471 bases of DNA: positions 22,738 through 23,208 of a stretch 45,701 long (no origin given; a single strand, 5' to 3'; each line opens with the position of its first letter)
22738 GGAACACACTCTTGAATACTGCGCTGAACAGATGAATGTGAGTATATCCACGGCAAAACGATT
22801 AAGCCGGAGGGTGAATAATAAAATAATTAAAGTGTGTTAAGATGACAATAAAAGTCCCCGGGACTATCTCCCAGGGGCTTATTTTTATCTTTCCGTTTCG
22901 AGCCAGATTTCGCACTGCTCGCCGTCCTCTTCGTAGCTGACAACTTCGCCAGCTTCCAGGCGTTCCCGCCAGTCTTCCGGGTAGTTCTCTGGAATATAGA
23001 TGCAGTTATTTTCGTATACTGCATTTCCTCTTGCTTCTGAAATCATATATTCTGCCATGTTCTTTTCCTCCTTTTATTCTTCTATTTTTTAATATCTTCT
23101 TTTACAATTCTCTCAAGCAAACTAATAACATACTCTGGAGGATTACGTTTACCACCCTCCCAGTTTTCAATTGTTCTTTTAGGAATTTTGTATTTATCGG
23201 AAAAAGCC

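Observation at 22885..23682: Opposite-strand, self-contained three-gene HTH cassette inside the head module: candidate anti-defence (acr-aca-like) or toxin-antitoxin/exclusion locus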

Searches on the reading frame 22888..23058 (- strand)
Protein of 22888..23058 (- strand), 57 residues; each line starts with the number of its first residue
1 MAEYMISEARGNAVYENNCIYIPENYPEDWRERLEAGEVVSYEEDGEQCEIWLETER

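Call 4: search_protein_families(library=pfam, proteins=[window:22888-23058:-], max_evalue=1)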
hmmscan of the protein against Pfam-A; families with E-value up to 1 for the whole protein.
window:22888-23058:- (57 aa): 0 families

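Call 5: search_protein_families(library=phrogs, proteins=[window:22888-23058:-], max_evalue=1)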
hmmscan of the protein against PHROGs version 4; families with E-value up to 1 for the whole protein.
window:22888-23058:- (57 aa): 1 family
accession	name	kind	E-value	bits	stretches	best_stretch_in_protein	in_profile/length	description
phrog_6670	-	unknown function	0.046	14.6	1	3-51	26-76/120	-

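Call 6: search_protein_families(library=ncbifam, proteins=[window:22888-23058:-], max_evalue=1)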
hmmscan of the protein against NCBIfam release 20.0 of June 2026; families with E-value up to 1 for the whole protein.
window:22888-23058:- (57 aa): 0 families

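Call 7: search_protein_families(library=padloc, proteins=[window:22888-23058:-], max_evalue=1)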
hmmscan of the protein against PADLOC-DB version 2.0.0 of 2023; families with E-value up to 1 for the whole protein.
window:22888-23058:- (57 aa): 0 families

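Call 9: search_solved_structures(query=window:22888-23058:-, max_evalue=10)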
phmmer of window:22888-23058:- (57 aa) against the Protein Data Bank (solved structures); distinct sequences matched with E-value up to 10: 4.
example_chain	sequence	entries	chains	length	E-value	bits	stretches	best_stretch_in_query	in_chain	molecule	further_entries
4bh6_I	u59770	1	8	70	0.35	14.1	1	5-44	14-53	APC/C-CDH1 MODULATOR 1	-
7v6m_A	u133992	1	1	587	0.48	13.6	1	10-40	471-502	Fibronectin type III domain-containing protein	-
3jsa_A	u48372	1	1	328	0.97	12.7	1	17-48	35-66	Homoserine dehydrogenase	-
3c8m_A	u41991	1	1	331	0.99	12.7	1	17-48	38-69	Homoserine dehydrogenase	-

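Call 20: find_homologous_proteins(query=window:22888-23058:-, max_evalue=0.01)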
Query window:22888-23058:- (57 aa): 45 proteins with E <= 0.01 among 45 candidates.
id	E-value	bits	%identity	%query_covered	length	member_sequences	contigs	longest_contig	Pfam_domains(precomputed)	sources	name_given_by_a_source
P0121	2.8e-29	116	95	100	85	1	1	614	-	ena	-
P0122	3.6e-29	116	96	98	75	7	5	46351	-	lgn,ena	-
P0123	1.0e-28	115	93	98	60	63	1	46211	-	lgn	-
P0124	3.5e-28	113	91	98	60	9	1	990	-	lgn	-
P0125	1.7e-27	111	91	95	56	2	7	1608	-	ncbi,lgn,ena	-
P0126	2.9e-27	110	93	98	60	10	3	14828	-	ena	-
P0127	8.5e-27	109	86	98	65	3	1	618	-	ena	-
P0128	2.9e-26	107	87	95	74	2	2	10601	-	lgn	-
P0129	6.2e-26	106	86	98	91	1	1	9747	-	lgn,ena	-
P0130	8.8e-26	105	87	96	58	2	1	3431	-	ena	-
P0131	2.9e-24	101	83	95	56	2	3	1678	-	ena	-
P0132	7.3e-24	99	80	96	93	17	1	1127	-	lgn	-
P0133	1.4e-23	98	86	100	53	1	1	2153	-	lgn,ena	-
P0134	1.5e-22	95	78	96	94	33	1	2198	-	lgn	-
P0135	2.0e-22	95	76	96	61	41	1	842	-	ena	-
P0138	4.5e-22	94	75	96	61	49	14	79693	-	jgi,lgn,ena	jgi:hypothetical protein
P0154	4.8e-19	84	73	84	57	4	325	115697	-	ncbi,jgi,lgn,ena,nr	jgi:hypothetical protein|nr:MAG TPA: hypothetical protein [Caudoviricetes sp.]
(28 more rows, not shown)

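Call 27: find_encoding_contigs(protein=P0154, flank=3500, max_places=6)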
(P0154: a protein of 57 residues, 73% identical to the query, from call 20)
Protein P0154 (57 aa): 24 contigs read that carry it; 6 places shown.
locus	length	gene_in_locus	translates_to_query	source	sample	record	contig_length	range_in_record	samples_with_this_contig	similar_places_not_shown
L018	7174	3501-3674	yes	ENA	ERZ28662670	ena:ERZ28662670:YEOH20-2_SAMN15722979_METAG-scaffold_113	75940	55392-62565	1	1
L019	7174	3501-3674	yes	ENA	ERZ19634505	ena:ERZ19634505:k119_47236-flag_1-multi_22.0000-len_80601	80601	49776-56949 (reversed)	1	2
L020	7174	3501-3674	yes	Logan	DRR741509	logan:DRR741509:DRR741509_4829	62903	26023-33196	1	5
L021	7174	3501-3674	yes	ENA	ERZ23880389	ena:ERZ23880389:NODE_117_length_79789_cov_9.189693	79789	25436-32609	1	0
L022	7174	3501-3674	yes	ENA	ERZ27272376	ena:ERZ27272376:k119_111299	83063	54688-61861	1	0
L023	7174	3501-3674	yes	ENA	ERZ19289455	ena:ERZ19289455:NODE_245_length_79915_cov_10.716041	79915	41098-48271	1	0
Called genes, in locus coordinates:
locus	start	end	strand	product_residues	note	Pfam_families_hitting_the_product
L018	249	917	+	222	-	PF14386:DUF4417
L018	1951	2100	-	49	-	-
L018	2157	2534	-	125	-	-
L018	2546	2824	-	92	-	-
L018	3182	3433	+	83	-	PF13443:HTH_26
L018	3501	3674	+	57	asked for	-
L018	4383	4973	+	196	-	-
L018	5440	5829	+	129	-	-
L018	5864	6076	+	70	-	-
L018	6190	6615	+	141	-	-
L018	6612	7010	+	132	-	-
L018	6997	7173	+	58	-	-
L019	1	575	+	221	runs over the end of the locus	PF14386:DUF4417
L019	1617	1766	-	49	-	-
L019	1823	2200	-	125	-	-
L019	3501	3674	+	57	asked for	-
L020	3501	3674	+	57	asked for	-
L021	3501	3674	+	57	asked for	-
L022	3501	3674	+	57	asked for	-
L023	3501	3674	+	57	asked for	-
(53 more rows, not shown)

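Call 28: find_encoding_contigs(protein=P0138, flank=3500, max_places=5)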
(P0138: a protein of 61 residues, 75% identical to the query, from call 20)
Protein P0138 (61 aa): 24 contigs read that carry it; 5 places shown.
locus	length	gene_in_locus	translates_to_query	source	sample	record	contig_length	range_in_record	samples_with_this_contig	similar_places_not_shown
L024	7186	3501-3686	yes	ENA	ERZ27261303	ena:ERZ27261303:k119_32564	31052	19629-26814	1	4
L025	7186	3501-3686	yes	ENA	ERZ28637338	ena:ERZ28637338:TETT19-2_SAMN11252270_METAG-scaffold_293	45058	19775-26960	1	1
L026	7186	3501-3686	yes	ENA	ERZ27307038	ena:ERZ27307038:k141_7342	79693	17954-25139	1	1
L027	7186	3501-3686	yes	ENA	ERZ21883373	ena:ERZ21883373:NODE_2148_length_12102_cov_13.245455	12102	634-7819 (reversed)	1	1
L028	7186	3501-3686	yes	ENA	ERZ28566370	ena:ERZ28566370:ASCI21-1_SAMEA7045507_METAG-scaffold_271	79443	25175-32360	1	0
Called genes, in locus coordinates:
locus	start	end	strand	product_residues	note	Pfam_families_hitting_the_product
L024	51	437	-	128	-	-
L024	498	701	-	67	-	-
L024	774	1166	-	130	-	-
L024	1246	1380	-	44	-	-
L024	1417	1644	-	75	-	-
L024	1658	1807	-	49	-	-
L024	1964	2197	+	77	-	-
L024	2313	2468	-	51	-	-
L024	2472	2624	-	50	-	-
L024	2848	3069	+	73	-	PF13443:HTH_26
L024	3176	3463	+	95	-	-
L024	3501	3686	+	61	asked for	-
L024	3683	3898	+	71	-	-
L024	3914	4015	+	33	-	-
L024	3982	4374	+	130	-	-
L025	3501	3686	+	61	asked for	-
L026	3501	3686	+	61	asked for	-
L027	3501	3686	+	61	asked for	-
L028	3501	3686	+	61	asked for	-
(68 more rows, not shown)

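Call 69: predict_structure(alignment_id=A2)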
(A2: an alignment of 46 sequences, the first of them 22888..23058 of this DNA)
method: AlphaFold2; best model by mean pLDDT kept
length: 57 residues; sequences in the alignment: 46
mean_pLDDT: 87.9   pTM: 0.64
mean pLDDT of the five models: 87.9, 86.9, 86.1, 78.9, 78.5
residues with pLDDT >= 90: 31; 70-90: 22; 50-70: 4; < 50: 0
segments of 3 or more residues with pLDDT < 50: none
pLDDT, mean of each block of 10 residues (from residue 1): 83 87 90 92 91 81
secondary structure, 60 per line:
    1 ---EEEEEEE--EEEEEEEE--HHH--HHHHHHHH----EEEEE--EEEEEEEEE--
elements in order: E4-10 E13-20 H28-35 E40-44 E47-55
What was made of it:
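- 22885..23058 (-): orfC, 57 aa, net charge -12.5. Unknown function; candidate anti-defence effector, possibly a nucleic-acid mimic. AF2 pLDDT 87.9 (call 69).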

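Call 76: fold_search(model_id=the predicted structure, library=pdb)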
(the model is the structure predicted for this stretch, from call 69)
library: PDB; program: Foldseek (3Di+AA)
matches with E <= 10: 246; with E <= 0.001: 0
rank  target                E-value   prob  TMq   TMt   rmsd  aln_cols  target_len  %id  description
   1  3zxq_A                9.3e-01  0.30  0.42  0.23   8.8        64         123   14  CRYSTAL STRUCTURE OF THE ATP-BINDING DOMAIN OF MYCOBACTERIUM TUBERCULOSIS DOST (released 2011-08-24)
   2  4exp_X                1.1e+00  0.15  0.27  0.06  12.5        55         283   13  Structure of mouse Interleukin-34 in complex with mouse FMS (released 2012-05-30)
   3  6k62_A                2.6e+00  0.20  0.45  0.12   7.1        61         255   10  Crystal structure of Xanthomonas PcrK (released 2019-09-25)
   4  6amj_B                2.6e+00  0.04  0.24  0.08  11.8        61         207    8  CAT192 Fab Wild Type (released 2018-01-31)
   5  7wpo_B                2.8e+00  0.18  0.45  0.17   5.9        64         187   14  Structure of NeoCOV RBD binding to Bat37 ACE2 (released 2022-11-30)
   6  3zxq_B                2.8e+00  0.16  0.42  0.23   9.6        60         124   17  CRYSTAL STRUCTURE OF THE ATP-BINDING DOMAIN OF MYCOBACTERIUM TUBERCULOSIS DOST (released 2011-08-24)
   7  4p7u                  2.9e+00  0.21  0.47  0.30   4.6        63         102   14  Extracellular domain of type II Transforming Growth Factor Beta receptor in complex with NDSB-201 (released 2015-06-24)
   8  2jv2_MODEL_1_A        2.9e+00  0.10  0.36  0.28   6.2        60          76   12  Solution Structure of the N-terminal Domain of PH1500 (released 2007-09-25)
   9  3fez                  3.1e+00  0.21  0.45  0.17   7.7        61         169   11  Crystal structure of uncharacterized ferredoxin fold protein related to antibiotic biosynthesis monooxygenases (YP_01483 (released 2008-12-16)
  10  5d68_C                3.1e+00  0.08  0.29  0.07   9.2        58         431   17  Crystal structure of KRIT1 ARD-FERM (released 2015-10-21)
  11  7tz5_H                3.1e+00  0.03  0.22  0.13  14.2        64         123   19  Cryo-EM structure of antibody TJ5-5 bound to H3 COBRA TJ5 hemagglutinin (released 2022-07-06)
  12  3kho_B                3.3e+00  0.06  0.23  0.15  11.6        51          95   10  Crystal structure of murine Ig-beta (CD79b) homodimer (released 2010-08-25)
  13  8t09_A                3.5e+00  0.10  0.33  0.09   9.4        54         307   17  Co-crystal structure of KRIT1 with a 1-hydroxy 2-naphthaldehyde derivative (6-ethynyl-2-hydroxy-1-naphthaldehyde) (released 2023-12-13)
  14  3khq                  3.5e+00  0.04  0.26  0.17  11.7        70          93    7  Crystal structure of murine Ig-beta (CD79b) in the monomeric form (released 2010-08-25)
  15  4hdo_A                3.7e+00  0.10  0.34  0.09   9.4        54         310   17  Crystal structure of the binary Complex of KRIT1 bound to the Rap1 GTPase (released 2013-07-10)
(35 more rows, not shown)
